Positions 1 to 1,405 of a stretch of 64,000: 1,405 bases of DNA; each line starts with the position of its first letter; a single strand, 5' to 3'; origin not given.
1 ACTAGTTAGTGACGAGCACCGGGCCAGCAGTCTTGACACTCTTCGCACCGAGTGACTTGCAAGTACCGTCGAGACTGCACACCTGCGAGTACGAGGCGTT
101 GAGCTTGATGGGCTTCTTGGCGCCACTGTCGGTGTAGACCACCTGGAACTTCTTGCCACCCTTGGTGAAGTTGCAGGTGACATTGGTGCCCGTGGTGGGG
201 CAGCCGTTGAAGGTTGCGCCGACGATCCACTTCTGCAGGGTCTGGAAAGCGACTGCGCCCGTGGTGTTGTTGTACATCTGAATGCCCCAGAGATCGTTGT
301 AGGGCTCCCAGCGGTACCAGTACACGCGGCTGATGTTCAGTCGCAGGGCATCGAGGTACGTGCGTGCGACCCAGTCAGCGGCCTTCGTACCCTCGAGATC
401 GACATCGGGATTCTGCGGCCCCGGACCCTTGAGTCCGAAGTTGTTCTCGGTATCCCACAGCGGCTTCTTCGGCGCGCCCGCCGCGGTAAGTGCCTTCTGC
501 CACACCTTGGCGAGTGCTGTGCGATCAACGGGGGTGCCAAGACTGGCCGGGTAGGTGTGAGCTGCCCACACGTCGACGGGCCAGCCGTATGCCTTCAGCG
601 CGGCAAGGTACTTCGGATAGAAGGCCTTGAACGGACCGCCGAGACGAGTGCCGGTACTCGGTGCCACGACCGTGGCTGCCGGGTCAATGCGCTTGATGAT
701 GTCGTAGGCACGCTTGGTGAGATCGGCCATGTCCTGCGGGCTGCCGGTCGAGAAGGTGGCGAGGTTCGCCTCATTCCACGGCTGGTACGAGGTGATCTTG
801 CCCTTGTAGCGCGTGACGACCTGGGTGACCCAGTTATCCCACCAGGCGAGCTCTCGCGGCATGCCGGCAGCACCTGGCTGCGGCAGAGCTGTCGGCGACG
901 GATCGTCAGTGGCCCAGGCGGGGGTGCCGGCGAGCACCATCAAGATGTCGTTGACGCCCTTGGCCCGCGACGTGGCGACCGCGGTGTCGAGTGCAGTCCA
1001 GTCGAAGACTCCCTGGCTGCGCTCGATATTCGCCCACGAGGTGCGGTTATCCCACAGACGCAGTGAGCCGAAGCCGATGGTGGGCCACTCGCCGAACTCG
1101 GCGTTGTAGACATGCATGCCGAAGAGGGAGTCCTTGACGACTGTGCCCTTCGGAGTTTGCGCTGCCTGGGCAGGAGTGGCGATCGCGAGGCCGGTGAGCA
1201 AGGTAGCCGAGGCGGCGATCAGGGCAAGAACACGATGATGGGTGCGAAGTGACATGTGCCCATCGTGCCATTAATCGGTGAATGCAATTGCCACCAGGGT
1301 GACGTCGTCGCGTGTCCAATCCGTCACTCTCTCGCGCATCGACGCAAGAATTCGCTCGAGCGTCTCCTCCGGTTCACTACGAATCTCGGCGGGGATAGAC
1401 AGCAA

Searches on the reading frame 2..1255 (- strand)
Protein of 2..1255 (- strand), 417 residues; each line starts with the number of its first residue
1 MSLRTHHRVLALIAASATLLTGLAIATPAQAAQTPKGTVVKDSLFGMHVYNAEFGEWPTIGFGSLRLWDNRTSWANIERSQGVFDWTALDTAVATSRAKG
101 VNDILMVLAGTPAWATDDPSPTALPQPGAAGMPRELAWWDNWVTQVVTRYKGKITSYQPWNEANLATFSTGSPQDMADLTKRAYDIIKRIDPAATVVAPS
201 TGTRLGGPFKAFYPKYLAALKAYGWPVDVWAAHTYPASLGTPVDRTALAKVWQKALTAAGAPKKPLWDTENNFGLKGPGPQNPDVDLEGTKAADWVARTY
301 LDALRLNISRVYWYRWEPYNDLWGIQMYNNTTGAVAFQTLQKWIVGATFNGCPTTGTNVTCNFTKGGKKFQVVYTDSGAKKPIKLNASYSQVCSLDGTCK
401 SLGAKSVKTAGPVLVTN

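Call 61: search_protein_families(library=pfam, proteins=[window:2-1255:-], max_evalue=0.001)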
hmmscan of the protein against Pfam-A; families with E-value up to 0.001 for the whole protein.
window:2-1255:- (417 aa): 2 families
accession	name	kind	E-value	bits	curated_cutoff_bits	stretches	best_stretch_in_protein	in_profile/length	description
PF02449.21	Glyco_hydro_42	-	0.00066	19.6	21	0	72-117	32-78/376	Beta-galactosidase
PF11790.14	Glyco_hydro_cc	-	0.00077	19.5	21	0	140-282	52-177/237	Glycosyl hydrolase catalytic core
